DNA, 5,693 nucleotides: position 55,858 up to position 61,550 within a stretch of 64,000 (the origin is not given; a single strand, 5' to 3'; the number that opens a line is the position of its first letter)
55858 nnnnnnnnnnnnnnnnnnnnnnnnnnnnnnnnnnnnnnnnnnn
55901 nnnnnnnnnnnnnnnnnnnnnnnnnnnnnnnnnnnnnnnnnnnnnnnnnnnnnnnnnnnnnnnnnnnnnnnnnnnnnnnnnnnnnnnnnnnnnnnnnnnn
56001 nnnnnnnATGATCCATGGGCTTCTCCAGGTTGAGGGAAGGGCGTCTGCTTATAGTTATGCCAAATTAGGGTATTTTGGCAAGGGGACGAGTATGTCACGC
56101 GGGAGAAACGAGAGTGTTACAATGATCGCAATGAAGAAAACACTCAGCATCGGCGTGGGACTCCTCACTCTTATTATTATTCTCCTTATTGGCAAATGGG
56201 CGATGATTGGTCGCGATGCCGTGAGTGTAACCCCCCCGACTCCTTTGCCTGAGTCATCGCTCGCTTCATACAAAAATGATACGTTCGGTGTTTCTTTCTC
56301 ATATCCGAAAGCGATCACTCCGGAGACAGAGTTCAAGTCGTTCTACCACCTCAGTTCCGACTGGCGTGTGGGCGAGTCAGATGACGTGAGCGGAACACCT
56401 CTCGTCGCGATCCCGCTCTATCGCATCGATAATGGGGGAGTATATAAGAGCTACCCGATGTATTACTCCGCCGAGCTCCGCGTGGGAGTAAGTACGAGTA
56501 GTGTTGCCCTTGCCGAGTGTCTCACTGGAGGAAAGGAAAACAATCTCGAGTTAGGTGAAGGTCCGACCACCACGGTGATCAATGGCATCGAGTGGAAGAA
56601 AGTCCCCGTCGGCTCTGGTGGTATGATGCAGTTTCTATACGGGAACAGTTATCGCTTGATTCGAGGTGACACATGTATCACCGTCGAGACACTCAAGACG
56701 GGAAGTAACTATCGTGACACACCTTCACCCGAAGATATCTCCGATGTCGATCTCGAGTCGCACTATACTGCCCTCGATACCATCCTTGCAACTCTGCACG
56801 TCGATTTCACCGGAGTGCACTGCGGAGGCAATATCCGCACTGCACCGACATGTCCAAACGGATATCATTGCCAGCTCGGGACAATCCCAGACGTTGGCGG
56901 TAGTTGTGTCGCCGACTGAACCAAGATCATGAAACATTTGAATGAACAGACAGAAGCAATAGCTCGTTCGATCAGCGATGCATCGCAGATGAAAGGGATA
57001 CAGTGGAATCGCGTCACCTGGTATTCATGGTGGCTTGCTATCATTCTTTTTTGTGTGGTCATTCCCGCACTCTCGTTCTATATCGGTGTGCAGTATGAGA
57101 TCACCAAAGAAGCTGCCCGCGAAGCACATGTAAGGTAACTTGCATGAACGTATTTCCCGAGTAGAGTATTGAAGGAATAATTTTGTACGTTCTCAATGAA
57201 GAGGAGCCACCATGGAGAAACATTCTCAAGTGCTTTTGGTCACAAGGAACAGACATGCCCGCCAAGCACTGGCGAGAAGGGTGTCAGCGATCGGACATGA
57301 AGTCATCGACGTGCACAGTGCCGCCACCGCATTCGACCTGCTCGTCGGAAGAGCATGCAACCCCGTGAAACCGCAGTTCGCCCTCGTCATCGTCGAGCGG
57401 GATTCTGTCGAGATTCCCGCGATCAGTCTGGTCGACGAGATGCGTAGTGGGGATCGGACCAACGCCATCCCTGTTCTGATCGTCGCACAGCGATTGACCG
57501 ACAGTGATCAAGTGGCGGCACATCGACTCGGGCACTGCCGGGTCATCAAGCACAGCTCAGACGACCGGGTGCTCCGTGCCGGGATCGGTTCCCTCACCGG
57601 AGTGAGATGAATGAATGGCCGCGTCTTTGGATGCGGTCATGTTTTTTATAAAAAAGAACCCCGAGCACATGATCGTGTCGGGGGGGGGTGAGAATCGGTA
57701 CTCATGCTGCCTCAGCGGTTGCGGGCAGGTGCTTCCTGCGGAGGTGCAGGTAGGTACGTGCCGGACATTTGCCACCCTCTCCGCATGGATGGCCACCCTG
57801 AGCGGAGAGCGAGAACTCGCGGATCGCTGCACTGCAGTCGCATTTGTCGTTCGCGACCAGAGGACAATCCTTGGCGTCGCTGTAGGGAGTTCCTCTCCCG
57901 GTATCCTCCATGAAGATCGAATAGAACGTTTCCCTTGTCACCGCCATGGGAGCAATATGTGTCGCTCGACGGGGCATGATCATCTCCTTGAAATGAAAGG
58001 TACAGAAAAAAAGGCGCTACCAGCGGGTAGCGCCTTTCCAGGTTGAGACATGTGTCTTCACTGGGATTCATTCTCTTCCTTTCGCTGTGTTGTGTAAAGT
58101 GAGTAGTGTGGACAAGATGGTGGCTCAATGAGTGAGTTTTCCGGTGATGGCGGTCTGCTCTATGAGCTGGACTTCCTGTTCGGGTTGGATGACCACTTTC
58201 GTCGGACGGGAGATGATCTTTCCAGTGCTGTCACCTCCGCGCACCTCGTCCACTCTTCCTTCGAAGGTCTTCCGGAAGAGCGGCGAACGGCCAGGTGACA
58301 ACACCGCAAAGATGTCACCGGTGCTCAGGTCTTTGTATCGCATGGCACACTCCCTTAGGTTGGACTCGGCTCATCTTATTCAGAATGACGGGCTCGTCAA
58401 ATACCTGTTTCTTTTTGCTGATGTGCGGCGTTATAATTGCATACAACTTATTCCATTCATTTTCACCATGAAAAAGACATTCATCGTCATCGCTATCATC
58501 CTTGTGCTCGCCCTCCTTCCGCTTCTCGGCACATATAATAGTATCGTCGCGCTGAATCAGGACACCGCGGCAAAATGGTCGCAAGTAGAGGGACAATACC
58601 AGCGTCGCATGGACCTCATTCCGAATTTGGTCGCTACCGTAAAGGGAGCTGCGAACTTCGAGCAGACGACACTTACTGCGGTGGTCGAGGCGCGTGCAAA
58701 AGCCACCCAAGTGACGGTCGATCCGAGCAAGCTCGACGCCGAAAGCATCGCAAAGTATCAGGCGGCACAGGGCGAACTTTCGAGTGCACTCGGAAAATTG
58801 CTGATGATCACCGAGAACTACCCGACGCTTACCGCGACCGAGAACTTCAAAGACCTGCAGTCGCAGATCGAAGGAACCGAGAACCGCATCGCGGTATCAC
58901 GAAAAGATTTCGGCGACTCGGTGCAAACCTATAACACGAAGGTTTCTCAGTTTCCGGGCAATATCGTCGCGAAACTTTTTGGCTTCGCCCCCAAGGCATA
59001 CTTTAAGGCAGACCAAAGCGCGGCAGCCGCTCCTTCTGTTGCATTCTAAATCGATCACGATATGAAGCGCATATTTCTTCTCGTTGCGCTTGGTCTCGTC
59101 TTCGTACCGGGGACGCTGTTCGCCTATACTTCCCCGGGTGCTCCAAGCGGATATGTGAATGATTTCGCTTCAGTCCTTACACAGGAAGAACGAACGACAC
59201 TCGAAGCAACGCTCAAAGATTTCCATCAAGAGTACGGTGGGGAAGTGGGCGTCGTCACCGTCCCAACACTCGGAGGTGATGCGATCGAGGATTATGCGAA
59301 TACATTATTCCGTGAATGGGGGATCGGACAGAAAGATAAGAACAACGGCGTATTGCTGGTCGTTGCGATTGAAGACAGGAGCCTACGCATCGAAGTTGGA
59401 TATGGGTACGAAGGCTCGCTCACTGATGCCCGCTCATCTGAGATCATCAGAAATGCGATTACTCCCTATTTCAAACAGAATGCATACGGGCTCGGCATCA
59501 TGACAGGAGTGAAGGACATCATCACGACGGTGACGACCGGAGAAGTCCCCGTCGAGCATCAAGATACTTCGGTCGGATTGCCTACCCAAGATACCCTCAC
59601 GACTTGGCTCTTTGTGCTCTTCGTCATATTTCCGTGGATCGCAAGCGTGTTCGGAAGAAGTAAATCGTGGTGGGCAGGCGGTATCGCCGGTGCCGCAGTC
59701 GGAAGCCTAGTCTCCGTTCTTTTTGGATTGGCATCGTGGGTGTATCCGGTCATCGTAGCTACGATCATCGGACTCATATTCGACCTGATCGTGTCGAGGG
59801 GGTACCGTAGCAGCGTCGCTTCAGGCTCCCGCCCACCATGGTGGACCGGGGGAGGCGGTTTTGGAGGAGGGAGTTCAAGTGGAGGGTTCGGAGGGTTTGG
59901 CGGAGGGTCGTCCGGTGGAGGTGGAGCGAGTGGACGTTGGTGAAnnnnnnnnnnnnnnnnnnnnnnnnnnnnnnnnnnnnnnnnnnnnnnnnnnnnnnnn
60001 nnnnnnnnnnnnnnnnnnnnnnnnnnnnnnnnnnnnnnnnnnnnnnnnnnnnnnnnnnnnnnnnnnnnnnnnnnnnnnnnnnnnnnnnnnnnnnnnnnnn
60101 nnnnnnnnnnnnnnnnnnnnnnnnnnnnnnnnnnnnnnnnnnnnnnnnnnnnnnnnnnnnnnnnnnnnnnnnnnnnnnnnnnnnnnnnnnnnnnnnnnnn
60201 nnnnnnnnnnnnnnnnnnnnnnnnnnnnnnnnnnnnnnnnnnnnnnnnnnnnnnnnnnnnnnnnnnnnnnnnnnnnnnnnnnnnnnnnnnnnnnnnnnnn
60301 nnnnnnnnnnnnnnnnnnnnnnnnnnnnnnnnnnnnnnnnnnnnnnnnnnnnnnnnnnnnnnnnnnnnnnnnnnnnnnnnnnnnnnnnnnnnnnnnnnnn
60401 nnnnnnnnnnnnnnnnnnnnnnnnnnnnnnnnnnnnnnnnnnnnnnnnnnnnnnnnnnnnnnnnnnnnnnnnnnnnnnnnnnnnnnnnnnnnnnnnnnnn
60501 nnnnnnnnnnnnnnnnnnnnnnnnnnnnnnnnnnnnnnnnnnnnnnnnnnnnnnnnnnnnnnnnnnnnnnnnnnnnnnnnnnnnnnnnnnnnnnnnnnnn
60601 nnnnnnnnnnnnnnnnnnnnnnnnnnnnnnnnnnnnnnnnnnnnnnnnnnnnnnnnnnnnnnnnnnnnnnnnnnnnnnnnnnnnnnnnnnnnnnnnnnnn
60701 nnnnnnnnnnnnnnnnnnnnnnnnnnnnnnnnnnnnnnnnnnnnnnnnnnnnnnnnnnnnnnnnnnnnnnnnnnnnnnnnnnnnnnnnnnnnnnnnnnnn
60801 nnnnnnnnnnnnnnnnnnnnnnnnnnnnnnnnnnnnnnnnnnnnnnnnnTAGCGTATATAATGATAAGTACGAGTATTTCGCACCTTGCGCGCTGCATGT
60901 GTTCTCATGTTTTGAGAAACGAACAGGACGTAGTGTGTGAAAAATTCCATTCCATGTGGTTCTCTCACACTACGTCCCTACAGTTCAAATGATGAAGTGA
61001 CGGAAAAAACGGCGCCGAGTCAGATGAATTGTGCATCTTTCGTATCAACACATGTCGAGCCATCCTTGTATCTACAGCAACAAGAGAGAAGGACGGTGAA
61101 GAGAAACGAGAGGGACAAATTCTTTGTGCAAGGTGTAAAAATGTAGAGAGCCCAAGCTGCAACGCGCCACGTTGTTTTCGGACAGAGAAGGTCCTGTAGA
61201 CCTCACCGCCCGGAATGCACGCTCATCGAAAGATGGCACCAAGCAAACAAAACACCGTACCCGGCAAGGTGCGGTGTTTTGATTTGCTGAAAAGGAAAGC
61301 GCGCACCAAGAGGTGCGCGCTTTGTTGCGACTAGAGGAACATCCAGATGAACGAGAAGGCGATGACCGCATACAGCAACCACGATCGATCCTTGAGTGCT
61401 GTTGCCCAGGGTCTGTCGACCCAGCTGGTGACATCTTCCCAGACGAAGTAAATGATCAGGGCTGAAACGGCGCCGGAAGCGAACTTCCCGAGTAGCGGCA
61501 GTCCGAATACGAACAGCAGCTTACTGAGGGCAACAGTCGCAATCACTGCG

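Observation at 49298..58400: S10 ribosomal operon is cut after rplB by a ~9-kb block of uncharacterised genes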

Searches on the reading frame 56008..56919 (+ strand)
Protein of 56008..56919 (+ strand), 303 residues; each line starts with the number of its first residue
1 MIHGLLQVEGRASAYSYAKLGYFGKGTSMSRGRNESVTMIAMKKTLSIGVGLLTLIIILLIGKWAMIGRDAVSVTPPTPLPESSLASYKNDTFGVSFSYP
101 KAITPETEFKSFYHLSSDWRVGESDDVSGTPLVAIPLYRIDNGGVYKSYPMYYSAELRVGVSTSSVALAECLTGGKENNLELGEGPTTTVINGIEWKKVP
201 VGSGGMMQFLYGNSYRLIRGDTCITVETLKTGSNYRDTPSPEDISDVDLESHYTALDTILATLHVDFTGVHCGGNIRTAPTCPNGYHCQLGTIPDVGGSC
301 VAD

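Call 5: search_protein_families(library=pfam, proteins=[window:56008-56919:+], max_evalue=0.01)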
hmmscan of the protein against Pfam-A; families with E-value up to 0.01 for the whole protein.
window:56008-56919:+ (303 aa): 0 families

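Call 33: search_protein_families(library=padloc, proteins=[window:56125-56919:+], max_evalue=0.01)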
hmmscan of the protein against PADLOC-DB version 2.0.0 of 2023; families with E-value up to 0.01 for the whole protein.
window:56125-56919:+ (264 aa): 0 families

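Call 40: search_protein_families(library=phrogs, proteins=[window:56125-56919:+], max_evalue=0.01)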
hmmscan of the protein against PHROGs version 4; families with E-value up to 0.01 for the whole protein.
window:56125-56919:+ (264 aa): 0 families

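Call 68: find_homologous_proteins(query=window:56125-56919:+, max_evalue=0.001)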
Query window:56125-56919:+ (264 aa): 6 proteins with E <= 0.001 among 1200 candidates.
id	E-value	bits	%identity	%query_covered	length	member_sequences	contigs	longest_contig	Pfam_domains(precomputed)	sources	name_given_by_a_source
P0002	3.6e-175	599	100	100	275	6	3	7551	-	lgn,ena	-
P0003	3.7e-147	507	84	99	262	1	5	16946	-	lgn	-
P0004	4.3e-146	503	84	99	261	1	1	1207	-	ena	-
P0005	2.3e-117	409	68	99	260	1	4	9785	-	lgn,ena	-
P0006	1.8e-58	216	47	85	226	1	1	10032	-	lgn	-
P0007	7.4e-33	132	37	80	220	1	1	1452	-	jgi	jgi:hypothetical protein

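Call 69: find_encoding_contigs(protein=P0003, flank=10000, max_places=3)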
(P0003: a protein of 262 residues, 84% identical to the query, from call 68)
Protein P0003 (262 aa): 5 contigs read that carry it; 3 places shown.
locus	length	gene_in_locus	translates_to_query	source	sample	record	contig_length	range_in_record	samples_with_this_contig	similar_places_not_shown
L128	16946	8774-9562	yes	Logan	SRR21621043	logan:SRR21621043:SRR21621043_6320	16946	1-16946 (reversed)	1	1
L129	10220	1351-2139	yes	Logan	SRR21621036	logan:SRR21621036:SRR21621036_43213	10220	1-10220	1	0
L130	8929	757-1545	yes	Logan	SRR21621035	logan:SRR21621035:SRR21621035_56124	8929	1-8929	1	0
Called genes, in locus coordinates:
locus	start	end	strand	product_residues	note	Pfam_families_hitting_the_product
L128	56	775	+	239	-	PF00573:Ribosomal_L4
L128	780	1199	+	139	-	PF00276:Ribosomal_L23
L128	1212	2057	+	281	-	PF00181:Ribosomal_L2_N, PF03947:Ribosomal_L2_C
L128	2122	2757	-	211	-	PF10881:DUF2726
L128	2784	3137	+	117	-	-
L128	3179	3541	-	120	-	-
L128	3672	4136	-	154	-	-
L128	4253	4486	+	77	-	-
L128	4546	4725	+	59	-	-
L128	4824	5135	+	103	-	-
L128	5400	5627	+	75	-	-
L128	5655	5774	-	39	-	-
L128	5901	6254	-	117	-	-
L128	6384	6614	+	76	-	-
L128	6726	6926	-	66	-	-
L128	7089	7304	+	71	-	-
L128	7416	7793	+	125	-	PF00072:Response_reg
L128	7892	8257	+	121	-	PF00072:Response_reg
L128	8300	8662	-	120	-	-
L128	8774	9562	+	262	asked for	-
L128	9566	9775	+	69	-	-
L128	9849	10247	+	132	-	-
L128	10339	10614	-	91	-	-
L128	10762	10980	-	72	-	-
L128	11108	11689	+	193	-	PF04011:LemA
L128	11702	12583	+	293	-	PF04536:TPM_phosphatase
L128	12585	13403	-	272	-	PF02900:LigB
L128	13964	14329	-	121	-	-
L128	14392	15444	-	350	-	PF02547:Queuosine_synth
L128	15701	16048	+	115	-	PF00203:Ribosomal_S19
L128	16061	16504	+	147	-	PF00237:Ribosomal_L22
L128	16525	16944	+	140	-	?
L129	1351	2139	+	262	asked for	-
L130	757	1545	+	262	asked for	-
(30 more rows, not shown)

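Call 70: find_encoding_contigs(protein=P0005, flank=10000, max_places=3)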
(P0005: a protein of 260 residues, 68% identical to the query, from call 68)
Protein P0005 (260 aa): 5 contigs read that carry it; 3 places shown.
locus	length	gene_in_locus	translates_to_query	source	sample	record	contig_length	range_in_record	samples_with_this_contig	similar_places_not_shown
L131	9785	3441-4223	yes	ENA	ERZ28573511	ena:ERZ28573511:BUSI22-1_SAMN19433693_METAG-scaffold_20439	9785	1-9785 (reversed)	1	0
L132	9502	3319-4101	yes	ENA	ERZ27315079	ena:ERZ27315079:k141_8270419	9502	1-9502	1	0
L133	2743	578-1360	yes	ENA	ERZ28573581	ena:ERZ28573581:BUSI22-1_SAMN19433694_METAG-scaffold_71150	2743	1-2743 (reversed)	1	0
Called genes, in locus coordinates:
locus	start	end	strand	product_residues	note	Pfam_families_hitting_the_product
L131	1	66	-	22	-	?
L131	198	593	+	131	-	-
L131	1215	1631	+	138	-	-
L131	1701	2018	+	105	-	-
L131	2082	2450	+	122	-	PF00072:Response_reg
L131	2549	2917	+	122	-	PF00072:Response_reg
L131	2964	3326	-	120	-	-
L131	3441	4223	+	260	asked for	-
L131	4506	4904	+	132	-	-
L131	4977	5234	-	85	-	-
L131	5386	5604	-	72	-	-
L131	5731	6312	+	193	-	PF04011:LemA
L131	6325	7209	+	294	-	-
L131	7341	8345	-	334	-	PF02900:LigB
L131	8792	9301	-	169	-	-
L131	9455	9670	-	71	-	-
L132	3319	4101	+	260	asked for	-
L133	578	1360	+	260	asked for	-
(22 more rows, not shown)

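Call 71: find_encoding_contigs(protein=P0006, flank=10000, max_places=2)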
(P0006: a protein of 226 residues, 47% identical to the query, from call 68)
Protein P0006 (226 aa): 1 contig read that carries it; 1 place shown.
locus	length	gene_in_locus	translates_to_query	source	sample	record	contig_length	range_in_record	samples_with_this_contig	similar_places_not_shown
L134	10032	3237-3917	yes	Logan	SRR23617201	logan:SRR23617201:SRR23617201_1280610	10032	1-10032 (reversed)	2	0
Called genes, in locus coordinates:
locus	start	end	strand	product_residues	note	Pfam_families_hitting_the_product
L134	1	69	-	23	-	?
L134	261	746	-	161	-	-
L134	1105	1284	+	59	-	-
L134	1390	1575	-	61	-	-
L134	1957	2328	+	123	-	-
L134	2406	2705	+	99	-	-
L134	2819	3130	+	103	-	PF00072:Response_reg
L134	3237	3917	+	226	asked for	-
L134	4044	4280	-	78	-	-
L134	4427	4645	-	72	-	-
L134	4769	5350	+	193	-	PF04011:LemA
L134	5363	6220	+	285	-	PF04536:TPM_phosphatase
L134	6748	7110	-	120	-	-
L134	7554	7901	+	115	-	PF00203:Ribosomal_S19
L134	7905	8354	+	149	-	PF00237:Ribosomal_L22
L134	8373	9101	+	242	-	PF07650:KH_2, PF00189:Ribosomal_S3_C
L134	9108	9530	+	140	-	PF00252:Ribosomal_L16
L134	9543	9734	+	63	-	PF00831:Ribosomal_L29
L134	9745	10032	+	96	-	?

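Call 84: predict_structure(alignment_id=A3)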
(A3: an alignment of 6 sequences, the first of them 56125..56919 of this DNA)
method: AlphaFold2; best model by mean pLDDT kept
length: 264 residues; sequences in the alignment: 6
mean_pLDDT: 69.7   pTM: 0.68
mean pLDDT of the five models: 69.7, 66.9, 64.4, 63.8, 58.9
residues with pLDDT >= 90: 28; 70-90: 115; 50-70: 74; < 50: 47
segments of 3 or more residues with pLDDT < 50: 1-5, 24-39, 66-85
pLDDT, mean of each block of 10 residues (from residue 1): 50 65 47 40 75 89 52 33 50 77 58 78 80 62 71 89 71 87 89 67 60 87 91 72 86 81 88
secondary structure, 60 per line:
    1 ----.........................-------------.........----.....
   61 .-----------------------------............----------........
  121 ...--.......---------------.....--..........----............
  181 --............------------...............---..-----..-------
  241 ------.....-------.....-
elements in order: H5-29 E46-51 E56-61 E91-102 E113-123 H126-132 E148-152 E155-164 E169-180 E183-194 H207-221 E247-251 E259-263

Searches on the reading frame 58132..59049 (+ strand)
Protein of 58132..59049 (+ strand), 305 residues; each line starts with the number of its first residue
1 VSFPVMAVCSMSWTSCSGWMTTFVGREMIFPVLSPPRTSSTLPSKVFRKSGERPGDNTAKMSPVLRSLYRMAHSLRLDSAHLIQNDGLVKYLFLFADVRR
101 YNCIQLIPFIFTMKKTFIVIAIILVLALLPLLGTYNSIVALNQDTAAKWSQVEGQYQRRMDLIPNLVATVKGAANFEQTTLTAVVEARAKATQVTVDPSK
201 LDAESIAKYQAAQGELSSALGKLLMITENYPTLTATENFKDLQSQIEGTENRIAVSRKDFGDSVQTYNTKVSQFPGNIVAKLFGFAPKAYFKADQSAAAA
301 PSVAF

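Call 5: search_protein_families(library=pfam, proteins=[window:58132-59049:+], max_evalue=0.01)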
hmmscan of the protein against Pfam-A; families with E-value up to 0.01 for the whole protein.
window:58132-59049:+ (305 aa): 1 family
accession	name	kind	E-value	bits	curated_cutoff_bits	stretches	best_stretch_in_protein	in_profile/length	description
PF04011.17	LemA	-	3.4e-57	192.9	26.2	1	148-305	1-149/149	LemA family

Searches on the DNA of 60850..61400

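Call 52: search_rna_families(source=window, start=60850, end=61400, threshold=evalue, max_evalue=1, show_alignments=2)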
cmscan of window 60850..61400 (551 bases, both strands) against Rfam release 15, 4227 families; matches with E-value up to 1: 4.
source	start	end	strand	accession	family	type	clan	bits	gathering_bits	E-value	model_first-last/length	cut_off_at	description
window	61246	61329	+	RF00506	Thr_leader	Cis-reg; leader;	-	23.5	55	0.04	1-118/118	no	Threonine operon leader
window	61296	61323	-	RF00506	Thr_leader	Cis-reg; leader;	-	20.2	55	0.24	84-112/118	no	Threonine operon leader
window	61296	61323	-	RF02066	STnc320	Gene; sRNA;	-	19.9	50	0.33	21-46/55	no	Salmonella enterica sRNA STnc320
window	61264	61325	+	RF02032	GOLLD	Gene;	-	17.9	150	0.015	1-62/416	no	Giant, ornate, lake- and Lactobacillales-derived (GOLLD) RNA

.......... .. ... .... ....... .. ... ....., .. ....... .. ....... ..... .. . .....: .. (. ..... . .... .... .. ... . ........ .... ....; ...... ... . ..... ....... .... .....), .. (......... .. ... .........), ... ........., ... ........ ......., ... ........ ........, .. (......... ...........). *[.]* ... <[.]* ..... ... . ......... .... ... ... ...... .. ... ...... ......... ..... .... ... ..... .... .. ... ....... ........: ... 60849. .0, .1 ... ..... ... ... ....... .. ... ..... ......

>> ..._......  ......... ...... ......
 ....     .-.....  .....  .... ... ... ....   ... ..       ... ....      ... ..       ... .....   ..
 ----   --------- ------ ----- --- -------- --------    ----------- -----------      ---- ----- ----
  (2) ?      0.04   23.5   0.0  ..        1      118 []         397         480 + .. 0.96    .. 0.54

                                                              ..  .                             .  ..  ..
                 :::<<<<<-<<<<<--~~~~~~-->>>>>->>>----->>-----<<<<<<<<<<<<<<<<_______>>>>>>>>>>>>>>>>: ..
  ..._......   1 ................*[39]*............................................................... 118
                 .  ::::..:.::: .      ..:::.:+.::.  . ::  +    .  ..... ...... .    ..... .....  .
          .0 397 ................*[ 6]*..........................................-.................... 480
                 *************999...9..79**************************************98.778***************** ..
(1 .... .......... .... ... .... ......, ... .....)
